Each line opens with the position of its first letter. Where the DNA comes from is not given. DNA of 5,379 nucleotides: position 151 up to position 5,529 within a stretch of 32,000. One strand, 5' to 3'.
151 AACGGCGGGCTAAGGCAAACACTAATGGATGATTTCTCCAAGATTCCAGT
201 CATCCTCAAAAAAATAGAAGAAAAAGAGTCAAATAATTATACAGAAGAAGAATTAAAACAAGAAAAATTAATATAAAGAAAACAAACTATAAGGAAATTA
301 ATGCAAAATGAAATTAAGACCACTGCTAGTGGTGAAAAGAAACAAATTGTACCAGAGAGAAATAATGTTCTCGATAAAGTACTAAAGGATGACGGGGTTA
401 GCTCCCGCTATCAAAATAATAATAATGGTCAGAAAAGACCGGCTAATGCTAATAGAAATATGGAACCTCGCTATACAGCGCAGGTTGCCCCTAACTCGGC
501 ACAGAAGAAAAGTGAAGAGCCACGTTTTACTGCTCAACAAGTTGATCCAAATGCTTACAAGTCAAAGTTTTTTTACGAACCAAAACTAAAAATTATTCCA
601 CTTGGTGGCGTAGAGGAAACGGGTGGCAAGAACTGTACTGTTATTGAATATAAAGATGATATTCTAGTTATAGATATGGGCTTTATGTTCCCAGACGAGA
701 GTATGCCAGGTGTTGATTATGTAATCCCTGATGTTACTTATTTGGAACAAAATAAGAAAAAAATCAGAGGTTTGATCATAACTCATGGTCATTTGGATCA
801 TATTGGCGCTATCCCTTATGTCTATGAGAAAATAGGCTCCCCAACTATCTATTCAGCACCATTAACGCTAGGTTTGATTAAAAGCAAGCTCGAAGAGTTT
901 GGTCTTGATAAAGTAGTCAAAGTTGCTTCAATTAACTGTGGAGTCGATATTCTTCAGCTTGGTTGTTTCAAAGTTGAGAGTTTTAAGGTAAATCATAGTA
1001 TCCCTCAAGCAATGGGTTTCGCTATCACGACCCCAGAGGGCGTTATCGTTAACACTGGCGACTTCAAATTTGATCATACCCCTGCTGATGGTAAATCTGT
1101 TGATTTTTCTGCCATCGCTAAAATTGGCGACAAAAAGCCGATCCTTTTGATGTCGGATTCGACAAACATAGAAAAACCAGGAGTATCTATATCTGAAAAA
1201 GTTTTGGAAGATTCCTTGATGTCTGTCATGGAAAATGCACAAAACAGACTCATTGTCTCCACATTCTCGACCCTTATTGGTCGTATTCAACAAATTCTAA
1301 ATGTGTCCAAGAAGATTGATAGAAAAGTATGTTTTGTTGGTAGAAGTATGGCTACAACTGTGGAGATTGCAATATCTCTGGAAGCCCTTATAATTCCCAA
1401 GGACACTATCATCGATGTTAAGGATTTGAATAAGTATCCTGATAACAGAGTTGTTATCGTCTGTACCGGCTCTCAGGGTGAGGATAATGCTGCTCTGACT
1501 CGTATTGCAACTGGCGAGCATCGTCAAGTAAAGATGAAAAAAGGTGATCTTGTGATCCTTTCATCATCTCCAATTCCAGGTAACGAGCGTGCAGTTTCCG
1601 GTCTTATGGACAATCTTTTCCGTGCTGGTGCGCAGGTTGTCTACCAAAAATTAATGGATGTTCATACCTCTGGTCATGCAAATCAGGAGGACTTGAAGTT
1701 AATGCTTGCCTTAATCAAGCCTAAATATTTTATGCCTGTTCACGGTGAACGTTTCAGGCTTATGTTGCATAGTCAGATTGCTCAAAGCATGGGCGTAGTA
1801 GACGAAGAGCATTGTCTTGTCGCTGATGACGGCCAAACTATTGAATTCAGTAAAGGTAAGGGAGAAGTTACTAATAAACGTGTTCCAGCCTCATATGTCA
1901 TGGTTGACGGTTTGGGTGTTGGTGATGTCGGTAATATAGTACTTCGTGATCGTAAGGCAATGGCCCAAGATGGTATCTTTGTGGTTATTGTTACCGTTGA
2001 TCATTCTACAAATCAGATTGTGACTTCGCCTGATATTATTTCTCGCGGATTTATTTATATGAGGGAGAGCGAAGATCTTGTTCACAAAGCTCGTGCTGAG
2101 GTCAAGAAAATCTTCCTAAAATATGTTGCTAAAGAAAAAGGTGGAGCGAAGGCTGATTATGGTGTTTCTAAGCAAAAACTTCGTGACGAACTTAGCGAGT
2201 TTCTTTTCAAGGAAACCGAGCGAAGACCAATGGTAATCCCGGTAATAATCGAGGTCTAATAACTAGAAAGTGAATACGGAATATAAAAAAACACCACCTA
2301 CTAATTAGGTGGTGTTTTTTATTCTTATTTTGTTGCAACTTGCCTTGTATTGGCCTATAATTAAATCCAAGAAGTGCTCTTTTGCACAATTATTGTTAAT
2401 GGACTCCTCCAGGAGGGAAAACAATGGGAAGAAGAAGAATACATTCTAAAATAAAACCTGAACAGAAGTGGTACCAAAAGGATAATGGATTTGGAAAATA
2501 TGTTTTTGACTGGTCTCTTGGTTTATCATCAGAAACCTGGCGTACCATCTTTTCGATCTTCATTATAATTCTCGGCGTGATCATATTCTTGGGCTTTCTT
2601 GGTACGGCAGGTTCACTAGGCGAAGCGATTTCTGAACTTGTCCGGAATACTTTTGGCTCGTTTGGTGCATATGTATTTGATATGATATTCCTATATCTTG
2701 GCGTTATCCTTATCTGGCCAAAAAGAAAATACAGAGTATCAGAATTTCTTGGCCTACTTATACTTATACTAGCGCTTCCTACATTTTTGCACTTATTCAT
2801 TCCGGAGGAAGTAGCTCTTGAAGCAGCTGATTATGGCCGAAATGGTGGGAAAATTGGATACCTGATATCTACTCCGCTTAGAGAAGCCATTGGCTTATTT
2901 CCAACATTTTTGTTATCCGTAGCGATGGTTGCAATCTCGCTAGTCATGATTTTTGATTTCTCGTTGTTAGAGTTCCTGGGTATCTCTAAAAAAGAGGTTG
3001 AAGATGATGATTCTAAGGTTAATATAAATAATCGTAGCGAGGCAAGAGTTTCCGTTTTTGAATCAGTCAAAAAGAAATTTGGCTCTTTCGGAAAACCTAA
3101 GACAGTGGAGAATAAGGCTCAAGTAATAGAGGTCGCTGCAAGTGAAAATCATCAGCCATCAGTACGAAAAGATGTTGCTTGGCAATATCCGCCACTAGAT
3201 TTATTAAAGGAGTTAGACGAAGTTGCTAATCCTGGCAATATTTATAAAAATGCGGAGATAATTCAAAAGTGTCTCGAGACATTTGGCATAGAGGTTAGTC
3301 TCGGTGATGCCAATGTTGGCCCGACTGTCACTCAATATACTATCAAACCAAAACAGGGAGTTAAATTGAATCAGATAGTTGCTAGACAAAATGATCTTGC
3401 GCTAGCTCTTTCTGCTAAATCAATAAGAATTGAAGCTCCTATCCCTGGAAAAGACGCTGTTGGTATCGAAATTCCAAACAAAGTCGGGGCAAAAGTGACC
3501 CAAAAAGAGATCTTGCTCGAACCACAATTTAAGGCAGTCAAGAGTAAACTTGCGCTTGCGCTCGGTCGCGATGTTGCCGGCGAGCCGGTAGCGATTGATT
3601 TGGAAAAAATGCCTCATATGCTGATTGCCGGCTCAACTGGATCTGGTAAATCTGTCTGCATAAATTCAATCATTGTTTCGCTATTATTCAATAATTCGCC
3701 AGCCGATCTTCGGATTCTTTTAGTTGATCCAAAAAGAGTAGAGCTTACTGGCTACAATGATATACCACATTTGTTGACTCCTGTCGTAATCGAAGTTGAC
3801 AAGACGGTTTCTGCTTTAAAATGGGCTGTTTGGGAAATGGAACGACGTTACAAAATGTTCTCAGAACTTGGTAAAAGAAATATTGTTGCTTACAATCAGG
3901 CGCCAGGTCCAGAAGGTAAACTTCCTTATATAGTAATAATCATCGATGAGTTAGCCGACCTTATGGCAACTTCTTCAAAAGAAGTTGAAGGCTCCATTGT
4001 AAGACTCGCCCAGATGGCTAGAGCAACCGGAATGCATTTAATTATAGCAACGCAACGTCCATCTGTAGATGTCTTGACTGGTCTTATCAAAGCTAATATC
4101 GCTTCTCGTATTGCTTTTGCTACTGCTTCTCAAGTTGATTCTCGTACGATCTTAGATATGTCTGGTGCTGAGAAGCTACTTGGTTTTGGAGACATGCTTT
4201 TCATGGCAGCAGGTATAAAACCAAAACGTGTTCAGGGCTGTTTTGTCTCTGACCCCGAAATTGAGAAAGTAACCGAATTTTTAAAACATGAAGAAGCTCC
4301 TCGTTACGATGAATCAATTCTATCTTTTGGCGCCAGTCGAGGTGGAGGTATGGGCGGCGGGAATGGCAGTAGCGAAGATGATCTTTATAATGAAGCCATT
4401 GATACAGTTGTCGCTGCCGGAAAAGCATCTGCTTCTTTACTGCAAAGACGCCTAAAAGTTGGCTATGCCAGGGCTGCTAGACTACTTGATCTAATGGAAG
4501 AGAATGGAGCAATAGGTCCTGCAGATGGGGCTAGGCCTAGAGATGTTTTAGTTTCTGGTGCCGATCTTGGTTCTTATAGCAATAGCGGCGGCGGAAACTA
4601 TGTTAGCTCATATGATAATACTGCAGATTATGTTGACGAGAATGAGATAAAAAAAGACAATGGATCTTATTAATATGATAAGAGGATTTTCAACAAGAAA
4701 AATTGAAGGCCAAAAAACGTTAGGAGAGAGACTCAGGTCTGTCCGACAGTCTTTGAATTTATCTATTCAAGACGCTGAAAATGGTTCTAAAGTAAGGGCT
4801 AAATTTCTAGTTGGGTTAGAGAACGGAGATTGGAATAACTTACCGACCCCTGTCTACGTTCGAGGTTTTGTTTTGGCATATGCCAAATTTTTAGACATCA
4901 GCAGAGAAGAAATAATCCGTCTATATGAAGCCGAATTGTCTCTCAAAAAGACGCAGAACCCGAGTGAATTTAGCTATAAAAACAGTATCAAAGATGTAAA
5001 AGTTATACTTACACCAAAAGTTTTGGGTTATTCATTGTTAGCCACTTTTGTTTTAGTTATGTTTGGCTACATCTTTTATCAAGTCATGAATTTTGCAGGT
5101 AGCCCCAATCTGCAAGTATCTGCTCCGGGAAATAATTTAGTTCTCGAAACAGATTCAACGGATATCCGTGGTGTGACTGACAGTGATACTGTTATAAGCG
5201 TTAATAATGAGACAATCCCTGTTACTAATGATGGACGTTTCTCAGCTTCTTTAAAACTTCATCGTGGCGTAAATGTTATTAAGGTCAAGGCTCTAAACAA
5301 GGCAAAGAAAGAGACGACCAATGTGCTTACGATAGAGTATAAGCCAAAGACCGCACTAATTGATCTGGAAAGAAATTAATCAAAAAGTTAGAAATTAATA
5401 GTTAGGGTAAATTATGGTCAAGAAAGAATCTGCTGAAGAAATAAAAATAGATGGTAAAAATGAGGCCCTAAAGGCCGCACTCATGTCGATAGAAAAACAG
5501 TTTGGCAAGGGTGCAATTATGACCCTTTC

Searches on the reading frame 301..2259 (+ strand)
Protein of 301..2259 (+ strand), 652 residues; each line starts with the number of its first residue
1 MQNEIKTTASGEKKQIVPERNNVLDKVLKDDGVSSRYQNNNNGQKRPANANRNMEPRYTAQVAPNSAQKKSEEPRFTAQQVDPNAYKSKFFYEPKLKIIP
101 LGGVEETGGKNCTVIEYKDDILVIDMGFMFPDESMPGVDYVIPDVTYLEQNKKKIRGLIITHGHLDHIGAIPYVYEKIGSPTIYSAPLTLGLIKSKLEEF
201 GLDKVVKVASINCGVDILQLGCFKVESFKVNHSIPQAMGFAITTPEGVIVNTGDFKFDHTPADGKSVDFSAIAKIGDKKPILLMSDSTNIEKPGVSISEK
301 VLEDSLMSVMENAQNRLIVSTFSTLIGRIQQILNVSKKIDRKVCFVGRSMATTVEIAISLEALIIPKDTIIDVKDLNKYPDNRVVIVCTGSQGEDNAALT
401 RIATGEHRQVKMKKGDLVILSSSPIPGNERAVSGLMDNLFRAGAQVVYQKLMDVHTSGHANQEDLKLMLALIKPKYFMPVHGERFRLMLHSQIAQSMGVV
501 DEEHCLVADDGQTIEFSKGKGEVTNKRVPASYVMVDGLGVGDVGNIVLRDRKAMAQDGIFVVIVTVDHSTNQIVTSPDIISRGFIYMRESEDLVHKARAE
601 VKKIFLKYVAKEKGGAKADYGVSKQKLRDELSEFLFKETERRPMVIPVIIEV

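Call 6: search_protein_families(library=pfam, proteins=[window:301-2259:+], max_evalue=0.001)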
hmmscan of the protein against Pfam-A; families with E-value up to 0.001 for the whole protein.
window:301-2259:+ (652 aa): 5 families
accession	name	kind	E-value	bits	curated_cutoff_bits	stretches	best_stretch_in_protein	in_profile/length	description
PF22505.1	RNase_J_b_CASP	-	8.9e-46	155.2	27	1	315-439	2-126/126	Ribonuclease J, beta-CASP domain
PF17770.6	RNase_J_C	-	1.8e-30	106.3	23.8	1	547-652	1-102/102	Ribonuclease J C-terminal domain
PF00753.33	Lactamase_B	-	1.6e-11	45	22.7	1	108-257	4-152/196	Metallo-beta-lactamase superfamily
PF07521.17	RMMBL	-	1.1e-08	35.3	21.6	1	453-484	10-42/63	Zn-dependent metallo-hydrolase RNA specificity domain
PF12706.13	Lactamase_B_2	-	9.3e-07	29.1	27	1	150-256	26-144/200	Beta-lactamase superfamily domain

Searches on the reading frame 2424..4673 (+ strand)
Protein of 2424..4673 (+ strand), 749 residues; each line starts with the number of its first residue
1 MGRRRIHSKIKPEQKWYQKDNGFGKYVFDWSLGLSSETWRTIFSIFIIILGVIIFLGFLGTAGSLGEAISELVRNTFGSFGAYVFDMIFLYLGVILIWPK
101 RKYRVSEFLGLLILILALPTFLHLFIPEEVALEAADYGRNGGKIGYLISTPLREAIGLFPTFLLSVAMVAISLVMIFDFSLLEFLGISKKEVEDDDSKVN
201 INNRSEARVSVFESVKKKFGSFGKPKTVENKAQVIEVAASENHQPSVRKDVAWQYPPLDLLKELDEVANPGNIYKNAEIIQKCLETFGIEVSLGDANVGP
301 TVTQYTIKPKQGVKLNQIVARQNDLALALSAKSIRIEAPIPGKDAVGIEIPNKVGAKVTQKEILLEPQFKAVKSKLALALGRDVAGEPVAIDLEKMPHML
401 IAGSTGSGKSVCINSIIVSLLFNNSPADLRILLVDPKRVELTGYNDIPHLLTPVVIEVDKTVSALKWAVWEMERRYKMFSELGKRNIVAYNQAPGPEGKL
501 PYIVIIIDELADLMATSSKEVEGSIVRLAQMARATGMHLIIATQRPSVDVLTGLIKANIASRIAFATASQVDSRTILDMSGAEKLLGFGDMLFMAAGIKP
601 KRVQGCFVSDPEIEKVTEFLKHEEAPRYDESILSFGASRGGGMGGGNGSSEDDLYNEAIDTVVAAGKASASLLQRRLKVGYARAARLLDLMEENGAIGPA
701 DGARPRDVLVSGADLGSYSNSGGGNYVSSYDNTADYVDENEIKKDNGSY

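Call 6: search_protein_families(library=pfam, proteins=[window:2424-4673:+], max_evalue=0.001)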
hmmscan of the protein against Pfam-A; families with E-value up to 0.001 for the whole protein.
window:2424-4673:+ (749 aa): 6 families
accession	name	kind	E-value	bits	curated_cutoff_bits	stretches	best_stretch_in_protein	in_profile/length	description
PF01580.24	FtsK_SpoIIIE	-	6.2e-59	199.6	24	1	362-548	4-221/221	FtsK/SpoIIIE family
PF17854.6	FtsK_alpha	-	9.1e-30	103.3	22.9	1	256-352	2-101/101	FtsK alpha domain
PF09397.16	FtsK_gamma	-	1.2e-25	89.4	30.6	1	650-710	2-62/63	Ftsk gamma domain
PF13491.11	FtsK_4TM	-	9.8e-12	45.3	23.1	1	62-185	47-167/171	4TM region of DNA translocase FtsK/SpoIIIE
PF01935.23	DUF87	-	2.3e-07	31.6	23.2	1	388-528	13-118/220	Helicase HerA, central domain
PF12846.13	AAA_10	-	1.5e-05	24.6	27.5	1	394-438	19-59/362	AAA-like domain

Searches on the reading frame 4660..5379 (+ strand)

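Call 6: search_protein_families(library=pfam, proteins=[window:4660-5379:+], max_evalue=0.001)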
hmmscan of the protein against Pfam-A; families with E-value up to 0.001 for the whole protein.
window:4660-5379:+ (239 aa): 3 families
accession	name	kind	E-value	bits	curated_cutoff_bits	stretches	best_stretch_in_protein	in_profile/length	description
PF13413.12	HTH_25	-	5.6e-17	61.8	24.6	1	24-85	1-62/62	Helix-turn-helix domain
PF09136.16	Glucodextran_B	-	3.3e-15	56.2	27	1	149-226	1-80/83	Glucodextranase, domain B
PF12844.13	HTH_19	-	5.5e-06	26.6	30.2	1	22-89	1-62/64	Helix-turn-helix domain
